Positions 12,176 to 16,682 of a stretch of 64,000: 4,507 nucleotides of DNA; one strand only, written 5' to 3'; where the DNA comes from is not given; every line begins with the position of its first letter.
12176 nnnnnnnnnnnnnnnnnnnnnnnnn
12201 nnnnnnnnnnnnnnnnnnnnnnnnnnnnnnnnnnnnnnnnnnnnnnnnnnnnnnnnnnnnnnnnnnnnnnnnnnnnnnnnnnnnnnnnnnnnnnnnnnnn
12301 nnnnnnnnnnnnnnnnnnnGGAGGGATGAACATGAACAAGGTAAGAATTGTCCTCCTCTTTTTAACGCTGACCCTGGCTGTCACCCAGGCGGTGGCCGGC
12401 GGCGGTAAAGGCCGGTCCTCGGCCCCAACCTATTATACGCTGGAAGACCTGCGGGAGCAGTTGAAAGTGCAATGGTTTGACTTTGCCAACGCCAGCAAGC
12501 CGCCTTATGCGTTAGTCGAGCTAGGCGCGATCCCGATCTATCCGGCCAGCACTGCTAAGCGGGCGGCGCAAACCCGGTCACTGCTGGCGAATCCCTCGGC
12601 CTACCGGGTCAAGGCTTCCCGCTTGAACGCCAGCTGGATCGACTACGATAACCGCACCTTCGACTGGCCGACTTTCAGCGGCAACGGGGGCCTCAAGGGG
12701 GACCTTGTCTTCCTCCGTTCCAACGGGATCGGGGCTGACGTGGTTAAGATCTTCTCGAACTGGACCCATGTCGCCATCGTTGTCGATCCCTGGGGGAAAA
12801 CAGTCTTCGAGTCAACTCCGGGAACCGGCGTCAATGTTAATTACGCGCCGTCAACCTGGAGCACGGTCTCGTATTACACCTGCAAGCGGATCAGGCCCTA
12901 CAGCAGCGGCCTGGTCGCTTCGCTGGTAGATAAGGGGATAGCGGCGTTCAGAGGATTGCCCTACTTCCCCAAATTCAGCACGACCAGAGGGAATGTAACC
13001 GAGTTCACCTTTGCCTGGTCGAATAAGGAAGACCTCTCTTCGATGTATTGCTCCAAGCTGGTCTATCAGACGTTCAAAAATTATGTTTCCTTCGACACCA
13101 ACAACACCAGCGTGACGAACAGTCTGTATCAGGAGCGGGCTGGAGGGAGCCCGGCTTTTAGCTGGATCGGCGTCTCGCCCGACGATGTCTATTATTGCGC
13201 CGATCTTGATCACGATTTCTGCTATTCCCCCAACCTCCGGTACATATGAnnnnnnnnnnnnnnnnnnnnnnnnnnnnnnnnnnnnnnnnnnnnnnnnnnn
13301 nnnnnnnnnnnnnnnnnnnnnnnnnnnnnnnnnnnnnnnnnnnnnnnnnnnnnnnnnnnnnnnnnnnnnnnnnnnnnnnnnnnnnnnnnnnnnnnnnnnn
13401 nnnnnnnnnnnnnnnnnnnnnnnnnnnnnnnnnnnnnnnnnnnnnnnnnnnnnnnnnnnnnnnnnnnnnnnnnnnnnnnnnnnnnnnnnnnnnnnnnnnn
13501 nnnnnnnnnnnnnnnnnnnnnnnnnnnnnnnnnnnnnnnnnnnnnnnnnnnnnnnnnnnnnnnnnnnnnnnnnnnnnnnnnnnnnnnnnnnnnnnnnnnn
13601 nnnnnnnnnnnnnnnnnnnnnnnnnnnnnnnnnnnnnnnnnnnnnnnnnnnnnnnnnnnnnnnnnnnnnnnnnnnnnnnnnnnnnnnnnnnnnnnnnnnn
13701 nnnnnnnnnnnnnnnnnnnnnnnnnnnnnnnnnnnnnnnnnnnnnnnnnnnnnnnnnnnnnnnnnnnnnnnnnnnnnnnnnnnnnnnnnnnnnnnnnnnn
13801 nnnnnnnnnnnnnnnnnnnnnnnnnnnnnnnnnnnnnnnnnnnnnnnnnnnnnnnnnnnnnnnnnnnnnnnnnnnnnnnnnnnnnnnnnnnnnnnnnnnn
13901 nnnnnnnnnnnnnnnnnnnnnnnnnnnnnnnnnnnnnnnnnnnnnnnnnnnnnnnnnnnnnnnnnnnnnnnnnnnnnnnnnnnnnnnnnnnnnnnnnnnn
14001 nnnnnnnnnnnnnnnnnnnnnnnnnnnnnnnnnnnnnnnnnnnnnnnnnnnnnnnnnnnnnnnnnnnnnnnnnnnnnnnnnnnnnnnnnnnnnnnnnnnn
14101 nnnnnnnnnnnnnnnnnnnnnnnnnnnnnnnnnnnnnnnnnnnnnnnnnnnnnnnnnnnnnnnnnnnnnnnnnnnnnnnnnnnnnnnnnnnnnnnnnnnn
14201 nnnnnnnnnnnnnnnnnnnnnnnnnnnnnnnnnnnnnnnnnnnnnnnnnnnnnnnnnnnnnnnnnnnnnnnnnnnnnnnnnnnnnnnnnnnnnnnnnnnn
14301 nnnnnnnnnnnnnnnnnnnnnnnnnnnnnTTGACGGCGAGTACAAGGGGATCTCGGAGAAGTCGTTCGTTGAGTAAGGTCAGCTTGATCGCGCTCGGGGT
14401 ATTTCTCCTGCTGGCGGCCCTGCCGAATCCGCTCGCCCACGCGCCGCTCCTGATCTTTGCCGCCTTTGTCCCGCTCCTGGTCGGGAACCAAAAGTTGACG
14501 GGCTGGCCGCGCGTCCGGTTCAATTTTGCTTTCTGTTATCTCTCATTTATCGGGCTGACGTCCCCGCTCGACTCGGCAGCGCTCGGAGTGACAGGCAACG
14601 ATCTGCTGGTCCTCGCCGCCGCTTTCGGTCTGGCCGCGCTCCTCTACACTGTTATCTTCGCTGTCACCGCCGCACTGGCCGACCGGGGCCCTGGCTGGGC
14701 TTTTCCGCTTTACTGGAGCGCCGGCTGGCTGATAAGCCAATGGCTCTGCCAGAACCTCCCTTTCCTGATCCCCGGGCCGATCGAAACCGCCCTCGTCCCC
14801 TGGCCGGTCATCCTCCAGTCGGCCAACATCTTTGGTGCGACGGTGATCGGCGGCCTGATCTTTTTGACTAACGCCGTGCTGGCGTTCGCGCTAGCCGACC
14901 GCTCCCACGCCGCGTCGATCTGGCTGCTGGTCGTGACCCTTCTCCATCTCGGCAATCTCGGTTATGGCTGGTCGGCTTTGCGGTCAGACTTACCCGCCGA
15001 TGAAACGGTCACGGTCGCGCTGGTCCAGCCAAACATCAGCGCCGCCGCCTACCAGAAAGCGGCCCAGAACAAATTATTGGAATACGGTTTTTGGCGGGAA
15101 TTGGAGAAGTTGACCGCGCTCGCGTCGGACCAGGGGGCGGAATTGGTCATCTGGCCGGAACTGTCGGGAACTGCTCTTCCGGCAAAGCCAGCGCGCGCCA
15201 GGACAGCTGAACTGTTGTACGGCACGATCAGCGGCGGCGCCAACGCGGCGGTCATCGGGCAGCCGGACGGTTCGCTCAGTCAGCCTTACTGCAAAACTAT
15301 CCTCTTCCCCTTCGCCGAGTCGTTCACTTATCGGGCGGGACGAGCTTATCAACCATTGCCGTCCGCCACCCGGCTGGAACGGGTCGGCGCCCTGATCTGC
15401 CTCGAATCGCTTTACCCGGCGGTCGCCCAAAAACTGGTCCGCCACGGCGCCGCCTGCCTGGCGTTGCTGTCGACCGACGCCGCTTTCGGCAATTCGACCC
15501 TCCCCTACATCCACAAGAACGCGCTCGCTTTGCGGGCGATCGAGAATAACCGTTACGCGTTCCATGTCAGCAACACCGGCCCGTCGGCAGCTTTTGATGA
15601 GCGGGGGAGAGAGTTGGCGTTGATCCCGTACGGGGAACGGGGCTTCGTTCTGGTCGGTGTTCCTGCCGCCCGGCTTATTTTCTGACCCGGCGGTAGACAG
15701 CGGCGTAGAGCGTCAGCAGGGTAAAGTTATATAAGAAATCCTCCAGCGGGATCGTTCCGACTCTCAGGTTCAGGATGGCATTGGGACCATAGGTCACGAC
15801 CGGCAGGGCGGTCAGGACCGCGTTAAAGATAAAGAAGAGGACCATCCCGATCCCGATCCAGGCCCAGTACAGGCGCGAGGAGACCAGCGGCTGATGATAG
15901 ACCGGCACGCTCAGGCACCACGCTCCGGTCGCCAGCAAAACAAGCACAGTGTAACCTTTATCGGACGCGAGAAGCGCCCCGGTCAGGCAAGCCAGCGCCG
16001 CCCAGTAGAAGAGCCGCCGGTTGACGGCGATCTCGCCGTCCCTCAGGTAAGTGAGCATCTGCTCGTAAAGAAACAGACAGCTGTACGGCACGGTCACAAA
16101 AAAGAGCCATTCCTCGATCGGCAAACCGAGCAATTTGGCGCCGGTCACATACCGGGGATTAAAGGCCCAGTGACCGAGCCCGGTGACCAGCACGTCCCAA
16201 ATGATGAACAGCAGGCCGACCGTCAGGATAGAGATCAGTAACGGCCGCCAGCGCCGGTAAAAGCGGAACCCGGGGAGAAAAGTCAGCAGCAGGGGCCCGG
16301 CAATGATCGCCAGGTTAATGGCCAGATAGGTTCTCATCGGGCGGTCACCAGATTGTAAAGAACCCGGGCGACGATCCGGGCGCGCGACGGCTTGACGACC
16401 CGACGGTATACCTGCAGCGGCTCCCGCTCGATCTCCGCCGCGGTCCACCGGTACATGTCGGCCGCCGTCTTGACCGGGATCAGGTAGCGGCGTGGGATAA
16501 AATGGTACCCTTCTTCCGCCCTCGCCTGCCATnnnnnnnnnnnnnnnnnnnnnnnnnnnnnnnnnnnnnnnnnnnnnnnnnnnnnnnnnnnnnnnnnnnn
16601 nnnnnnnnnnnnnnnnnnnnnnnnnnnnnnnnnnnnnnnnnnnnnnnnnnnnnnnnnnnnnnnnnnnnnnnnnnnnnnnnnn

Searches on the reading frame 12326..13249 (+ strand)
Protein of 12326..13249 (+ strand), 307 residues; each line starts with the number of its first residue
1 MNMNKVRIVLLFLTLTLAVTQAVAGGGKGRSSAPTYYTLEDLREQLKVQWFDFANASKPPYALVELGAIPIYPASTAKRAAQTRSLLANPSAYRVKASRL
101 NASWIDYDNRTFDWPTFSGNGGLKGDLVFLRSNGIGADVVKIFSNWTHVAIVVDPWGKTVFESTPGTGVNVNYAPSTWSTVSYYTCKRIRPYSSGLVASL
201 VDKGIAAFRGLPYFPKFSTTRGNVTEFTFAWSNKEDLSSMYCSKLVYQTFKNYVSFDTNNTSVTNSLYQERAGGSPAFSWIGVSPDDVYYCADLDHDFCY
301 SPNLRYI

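Call 7: search_protein_families(library=pfam, proteins=[window:12326-13249:+], max_evalue=0.00001)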
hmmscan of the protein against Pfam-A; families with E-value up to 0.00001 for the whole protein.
window:12326-13249:+ (307 aa): 1 family
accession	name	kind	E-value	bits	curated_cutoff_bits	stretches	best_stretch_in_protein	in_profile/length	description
PF05708.18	Peptidase_C92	-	1.6e-07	32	27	0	227-292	98-160/166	Permuted papain-like amidase enzyme, YaeF/YiiX, C92 family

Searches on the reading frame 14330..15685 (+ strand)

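Call 7: search_protein_families(library=pfam, proteins=[window:14330-15685:+], max_evalue=0.00001)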
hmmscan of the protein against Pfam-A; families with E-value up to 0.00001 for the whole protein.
window:14330-15685:+ (451 aa): 1 family
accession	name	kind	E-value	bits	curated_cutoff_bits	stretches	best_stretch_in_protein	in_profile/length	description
PF00795.27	CN_hydrolase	-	1.8e-20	73.8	23.2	1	305-445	93-247/256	Carbon-nitrogen hydrolase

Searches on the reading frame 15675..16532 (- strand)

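Call 7: search_protein_families(library=pfam, proteins=[window:15675-16532:-], max_evalue=0.00001)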
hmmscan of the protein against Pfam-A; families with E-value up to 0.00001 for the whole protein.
window:15675-16532:- (285 aa): 1 family
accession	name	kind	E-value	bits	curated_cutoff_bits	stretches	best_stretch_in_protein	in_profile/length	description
PF18916.5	Lycopene_cyc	-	1.2e-29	103.1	27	2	67-158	2-91/92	Lycopene cyclase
